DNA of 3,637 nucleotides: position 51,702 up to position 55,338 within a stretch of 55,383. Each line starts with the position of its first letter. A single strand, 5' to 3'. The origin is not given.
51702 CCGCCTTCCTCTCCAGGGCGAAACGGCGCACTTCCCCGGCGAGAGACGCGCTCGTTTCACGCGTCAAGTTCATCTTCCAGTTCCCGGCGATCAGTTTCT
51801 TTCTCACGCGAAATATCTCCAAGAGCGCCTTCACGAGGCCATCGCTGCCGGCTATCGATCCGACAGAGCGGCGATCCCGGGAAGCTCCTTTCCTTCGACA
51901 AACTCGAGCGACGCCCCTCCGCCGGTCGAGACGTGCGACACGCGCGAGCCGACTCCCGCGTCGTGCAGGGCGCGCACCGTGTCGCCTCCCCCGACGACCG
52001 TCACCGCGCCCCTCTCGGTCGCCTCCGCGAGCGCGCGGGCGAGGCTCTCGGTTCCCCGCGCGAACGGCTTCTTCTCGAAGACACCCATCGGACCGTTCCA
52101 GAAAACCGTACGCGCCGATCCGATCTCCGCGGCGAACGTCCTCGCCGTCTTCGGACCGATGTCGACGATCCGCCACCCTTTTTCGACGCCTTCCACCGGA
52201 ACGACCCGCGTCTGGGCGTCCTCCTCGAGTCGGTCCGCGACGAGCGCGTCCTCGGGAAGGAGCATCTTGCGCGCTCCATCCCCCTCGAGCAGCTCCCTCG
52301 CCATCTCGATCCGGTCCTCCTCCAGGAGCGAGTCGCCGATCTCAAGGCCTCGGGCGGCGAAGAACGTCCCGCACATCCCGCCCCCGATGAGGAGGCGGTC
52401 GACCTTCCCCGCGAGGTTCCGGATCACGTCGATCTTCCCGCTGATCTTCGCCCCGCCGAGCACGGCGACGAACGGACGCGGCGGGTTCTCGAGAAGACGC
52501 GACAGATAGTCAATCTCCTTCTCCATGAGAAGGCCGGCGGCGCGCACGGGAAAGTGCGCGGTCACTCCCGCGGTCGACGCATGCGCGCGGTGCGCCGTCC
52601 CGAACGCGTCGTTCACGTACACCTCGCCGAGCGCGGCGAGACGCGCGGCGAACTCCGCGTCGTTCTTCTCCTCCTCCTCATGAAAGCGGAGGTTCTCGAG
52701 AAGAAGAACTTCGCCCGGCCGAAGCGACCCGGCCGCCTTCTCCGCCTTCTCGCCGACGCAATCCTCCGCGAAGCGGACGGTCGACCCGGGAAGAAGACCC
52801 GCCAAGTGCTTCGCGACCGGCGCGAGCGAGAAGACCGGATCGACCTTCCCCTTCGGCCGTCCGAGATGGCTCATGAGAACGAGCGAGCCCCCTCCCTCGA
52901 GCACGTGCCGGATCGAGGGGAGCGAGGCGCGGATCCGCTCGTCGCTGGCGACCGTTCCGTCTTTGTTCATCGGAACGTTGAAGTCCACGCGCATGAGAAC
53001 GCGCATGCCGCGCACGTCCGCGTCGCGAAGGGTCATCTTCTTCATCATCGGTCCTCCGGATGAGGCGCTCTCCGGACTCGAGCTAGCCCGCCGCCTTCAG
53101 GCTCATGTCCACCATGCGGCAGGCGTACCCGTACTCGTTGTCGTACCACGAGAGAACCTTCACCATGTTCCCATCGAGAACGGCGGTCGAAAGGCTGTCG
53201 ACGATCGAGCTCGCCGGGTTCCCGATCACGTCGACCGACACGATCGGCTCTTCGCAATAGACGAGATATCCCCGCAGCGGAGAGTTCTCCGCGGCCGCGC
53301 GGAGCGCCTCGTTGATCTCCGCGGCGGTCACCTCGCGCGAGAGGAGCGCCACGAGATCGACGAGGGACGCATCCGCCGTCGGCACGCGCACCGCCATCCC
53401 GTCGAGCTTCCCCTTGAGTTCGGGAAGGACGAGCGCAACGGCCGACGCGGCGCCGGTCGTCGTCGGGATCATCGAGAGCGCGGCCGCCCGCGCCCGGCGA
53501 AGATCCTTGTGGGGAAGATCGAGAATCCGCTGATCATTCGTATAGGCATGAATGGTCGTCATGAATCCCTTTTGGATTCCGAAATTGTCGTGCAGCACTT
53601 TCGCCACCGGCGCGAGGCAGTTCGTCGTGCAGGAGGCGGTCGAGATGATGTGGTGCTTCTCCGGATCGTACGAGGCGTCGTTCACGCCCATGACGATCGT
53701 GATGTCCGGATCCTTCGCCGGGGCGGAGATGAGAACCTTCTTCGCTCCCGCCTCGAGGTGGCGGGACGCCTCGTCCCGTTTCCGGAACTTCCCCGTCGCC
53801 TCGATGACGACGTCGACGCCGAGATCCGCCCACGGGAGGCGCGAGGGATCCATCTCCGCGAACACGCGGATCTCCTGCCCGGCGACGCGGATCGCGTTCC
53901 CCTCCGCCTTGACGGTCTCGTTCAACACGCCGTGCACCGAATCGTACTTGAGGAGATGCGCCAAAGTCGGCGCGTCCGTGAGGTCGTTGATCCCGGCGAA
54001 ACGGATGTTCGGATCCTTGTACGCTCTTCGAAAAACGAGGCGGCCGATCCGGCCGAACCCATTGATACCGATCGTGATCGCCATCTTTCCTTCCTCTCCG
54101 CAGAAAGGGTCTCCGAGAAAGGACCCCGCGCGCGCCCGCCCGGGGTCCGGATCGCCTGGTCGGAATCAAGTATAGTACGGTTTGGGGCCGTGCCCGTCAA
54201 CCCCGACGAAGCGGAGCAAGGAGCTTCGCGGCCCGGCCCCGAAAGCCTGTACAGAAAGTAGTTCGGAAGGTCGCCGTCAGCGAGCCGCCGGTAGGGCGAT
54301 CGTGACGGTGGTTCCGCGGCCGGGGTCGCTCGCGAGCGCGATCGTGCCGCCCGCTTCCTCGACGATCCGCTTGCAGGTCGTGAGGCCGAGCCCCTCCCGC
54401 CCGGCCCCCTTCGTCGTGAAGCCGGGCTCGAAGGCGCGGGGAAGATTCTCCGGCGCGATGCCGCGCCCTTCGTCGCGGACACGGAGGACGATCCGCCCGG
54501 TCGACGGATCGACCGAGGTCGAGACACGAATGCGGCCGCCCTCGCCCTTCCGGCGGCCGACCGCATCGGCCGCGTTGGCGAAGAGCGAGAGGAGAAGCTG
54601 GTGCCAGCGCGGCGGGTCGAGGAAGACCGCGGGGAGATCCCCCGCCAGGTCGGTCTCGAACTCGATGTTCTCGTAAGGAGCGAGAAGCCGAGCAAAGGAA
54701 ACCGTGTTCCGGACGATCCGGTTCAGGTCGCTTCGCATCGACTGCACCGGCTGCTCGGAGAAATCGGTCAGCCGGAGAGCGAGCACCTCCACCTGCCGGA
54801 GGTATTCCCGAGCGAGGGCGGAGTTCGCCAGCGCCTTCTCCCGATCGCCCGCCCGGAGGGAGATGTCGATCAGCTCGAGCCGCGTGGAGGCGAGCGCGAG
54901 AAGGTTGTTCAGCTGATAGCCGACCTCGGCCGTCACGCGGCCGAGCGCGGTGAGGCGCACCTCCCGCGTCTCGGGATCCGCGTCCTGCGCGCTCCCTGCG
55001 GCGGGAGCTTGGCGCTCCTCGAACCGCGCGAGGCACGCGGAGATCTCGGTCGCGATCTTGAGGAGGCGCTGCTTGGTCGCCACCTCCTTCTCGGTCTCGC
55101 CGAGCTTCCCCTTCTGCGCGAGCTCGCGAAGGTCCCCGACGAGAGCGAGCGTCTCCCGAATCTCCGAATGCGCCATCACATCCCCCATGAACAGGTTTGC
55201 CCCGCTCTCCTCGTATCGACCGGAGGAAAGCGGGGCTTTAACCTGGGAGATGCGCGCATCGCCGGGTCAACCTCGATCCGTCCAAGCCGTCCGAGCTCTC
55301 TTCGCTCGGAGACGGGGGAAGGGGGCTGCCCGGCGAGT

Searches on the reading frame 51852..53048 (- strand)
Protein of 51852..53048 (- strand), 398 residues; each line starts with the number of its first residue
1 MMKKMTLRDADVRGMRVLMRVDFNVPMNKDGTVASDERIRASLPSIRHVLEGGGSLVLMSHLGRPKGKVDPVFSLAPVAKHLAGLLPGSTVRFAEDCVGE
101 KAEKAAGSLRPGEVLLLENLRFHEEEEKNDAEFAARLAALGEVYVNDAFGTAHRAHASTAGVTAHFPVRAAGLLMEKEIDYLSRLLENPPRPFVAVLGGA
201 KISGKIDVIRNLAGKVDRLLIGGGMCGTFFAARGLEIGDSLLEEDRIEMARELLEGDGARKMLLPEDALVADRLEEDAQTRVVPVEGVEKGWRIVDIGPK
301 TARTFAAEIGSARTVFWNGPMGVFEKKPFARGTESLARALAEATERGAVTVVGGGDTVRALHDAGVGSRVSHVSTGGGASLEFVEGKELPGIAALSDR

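Call 13: search_protein_families(library=pfam, proteins=[window:51852-53048:-], max_evalue=0.001)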
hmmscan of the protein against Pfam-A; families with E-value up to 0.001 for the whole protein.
window:51852-53048:- (398 aa): 1 family
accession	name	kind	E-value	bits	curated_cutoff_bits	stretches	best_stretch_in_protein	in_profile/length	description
PF00162.24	PGK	-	9.7e-154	512.4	27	1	7-387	1-379/379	Phosphoglycerate kinase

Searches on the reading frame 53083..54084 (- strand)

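Call 13: search_protein_families(library=pfam, proteins=[window:53083-54084:-], max_evalue=0.001)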
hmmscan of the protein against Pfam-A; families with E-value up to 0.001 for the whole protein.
window:53083-54084:- (333 aa): 2 families
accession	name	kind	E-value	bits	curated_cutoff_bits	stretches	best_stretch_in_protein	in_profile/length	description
PF02800.25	Gp_dh_C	-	1.3e-66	223.5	24.4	1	157-314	1-158/158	Glyceraldehyde 3-phosphate dehydrogenase, C-terminal domain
PF00044.30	Gp_dh_N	-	1.5e-38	131.6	31.7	1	3-102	1-100/101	Glyceraldehyde 3-phosphate dehydrogenase, NAD binding domain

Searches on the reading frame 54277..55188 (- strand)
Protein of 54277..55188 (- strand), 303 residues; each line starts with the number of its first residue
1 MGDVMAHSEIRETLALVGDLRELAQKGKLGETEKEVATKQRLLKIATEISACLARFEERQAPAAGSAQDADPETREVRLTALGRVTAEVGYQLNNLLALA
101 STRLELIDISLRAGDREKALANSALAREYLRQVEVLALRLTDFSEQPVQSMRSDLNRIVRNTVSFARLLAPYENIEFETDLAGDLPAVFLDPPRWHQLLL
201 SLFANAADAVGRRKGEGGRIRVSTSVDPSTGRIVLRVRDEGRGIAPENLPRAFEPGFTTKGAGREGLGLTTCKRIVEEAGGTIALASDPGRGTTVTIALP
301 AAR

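Call 13: search_protein_families(library=pfam, proteins=[window:54277-55188:-], max_evalue=0.001)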
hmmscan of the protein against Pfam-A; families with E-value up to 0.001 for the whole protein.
window:54277-55188:- (303 aa): 2 families
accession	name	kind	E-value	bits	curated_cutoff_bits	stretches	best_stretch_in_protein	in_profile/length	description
PF02518.31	HATPase_c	-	1.7e-25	90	26.4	1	191-302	2-110/111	Histidine kinase-, DNA gyrase B-, and HSP90-like ATPase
PF13581.12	HATPase_c_2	-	3.9e-06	27.3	27.4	1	209-297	45-125/127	Histidine kinase-like ATPase domain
